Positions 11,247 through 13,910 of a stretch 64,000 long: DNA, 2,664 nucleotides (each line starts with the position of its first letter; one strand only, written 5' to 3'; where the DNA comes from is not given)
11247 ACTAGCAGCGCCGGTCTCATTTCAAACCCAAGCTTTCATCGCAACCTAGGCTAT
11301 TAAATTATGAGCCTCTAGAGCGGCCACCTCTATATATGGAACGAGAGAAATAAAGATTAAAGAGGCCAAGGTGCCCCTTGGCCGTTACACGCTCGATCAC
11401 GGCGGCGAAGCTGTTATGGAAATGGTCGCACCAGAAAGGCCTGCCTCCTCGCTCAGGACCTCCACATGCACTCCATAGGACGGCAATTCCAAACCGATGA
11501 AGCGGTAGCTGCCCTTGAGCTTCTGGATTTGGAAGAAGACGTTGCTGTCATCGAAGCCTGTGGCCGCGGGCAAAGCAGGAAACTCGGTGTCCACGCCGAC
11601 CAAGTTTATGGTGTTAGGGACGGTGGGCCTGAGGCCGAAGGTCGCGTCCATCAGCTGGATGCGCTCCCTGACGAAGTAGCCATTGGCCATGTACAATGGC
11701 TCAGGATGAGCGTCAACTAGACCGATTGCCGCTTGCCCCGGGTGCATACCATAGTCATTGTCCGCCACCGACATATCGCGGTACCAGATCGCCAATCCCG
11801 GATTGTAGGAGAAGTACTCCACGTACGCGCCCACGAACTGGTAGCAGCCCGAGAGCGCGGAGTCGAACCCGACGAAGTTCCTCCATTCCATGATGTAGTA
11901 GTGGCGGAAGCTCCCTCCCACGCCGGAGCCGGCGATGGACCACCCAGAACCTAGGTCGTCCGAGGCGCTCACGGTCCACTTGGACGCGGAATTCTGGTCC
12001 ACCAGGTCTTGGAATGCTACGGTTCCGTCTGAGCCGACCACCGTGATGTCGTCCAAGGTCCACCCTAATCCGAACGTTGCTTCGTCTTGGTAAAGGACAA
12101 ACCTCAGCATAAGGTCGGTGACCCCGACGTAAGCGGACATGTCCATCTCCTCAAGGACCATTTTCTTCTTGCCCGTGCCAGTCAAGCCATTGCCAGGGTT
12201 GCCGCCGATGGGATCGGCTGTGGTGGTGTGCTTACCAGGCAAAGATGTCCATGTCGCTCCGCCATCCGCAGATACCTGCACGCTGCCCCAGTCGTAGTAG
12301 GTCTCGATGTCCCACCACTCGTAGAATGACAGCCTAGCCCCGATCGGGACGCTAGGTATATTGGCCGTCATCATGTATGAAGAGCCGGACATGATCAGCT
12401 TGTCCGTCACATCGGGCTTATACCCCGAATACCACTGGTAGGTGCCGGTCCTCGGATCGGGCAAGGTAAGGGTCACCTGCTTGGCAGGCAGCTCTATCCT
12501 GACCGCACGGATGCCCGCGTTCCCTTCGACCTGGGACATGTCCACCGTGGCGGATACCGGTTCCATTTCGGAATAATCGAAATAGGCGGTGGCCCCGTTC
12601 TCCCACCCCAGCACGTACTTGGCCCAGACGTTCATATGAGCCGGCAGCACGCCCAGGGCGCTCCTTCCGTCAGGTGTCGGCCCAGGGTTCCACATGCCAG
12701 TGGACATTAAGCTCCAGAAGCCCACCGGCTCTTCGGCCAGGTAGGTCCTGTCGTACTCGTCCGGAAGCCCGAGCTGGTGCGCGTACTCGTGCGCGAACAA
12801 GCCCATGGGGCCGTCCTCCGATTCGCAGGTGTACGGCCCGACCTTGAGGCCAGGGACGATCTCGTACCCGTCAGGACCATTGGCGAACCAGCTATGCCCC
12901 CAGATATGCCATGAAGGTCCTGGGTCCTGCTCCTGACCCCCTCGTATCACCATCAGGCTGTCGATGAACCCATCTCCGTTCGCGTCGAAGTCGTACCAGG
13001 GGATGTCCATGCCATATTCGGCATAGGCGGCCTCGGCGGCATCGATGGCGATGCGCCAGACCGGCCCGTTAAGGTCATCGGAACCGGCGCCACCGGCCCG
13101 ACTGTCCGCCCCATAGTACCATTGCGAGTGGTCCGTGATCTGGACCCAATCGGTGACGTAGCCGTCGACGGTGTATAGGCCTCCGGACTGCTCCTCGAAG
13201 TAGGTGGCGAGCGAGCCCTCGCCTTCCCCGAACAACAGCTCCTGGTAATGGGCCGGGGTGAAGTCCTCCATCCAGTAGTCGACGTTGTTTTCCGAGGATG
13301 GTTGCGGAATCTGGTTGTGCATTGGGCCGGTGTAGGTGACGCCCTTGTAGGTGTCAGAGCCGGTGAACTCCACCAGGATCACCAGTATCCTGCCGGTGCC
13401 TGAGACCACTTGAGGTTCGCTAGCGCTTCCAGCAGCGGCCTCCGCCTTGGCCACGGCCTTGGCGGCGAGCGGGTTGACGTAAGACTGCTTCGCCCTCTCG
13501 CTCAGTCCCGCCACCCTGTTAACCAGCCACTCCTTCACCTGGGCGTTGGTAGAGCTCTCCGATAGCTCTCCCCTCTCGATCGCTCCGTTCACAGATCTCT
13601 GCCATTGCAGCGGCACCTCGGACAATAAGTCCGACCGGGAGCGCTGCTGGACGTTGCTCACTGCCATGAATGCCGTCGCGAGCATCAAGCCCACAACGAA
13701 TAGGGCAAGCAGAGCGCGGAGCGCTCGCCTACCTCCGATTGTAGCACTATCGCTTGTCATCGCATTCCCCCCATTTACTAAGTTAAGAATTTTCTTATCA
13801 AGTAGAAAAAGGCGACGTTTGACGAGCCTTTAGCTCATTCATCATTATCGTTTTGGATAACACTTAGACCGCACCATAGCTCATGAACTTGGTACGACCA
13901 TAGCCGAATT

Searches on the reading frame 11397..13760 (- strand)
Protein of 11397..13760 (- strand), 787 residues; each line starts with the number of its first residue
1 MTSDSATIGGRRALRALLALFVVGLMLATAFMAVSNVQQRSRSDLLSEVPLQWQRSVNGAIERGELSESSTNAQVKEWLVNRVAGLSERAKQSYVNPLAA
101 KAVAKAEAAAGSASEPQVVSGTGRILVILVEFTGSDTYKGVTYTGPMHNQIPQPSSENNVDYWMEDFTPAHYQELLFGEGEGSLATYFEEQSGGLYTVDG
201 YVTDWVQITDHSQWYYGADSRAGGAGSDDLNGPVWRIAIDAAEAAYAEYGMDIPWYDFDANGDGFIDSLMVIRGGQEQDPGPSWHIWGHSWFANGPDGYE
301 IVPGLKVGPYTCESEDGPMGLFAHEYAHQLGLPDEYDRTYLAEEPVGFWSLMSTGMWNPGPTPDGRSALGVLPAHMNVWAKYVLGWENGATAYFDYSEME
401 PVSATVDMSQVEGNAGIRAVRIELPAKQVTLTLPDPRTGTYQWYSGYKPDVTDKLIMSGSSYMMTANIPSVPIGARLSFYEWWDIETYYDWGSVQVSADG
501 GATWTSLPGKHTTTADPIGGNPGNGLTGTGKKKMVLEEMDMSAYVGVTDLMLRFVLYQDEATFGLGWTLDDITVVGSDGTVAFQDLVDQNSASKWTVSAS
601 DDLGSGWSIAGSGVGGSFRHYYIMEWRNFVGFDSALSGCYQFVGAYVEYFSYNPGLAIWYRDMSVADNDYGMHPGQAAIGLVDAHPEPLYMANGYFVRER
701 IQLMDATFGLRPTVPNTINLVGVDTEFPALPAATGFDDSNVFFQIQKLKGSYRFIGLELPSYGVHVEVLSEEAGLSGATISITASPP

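Call 58: search_protein_families(library=pfam, proteins=[window:11397-13760:-], max_evalue=0.00001)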
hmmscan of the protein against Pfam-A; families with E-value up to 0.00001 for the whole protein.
window:11397-13760:- (787 aa): 3 families
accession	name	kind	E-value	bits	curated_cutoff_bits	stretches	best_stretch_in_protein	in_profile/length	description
PF05547.17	Peptidase_M6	-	3.4e-41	141.8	22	1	122-385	12-290/294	Immune inhibitor A peptidase M6, catalytic domain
PF20774.2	InhA-like_VEG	-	8.2e-28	98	27.6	1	619-771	5-149/158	Immune inhibitor A-like metallopeptidase, VEG domain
PF20773.4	InhA-like_MAM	-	5.9e-21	75.3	26.9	1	418-597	18-183/191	Immune inhibitor A-like, MAM domain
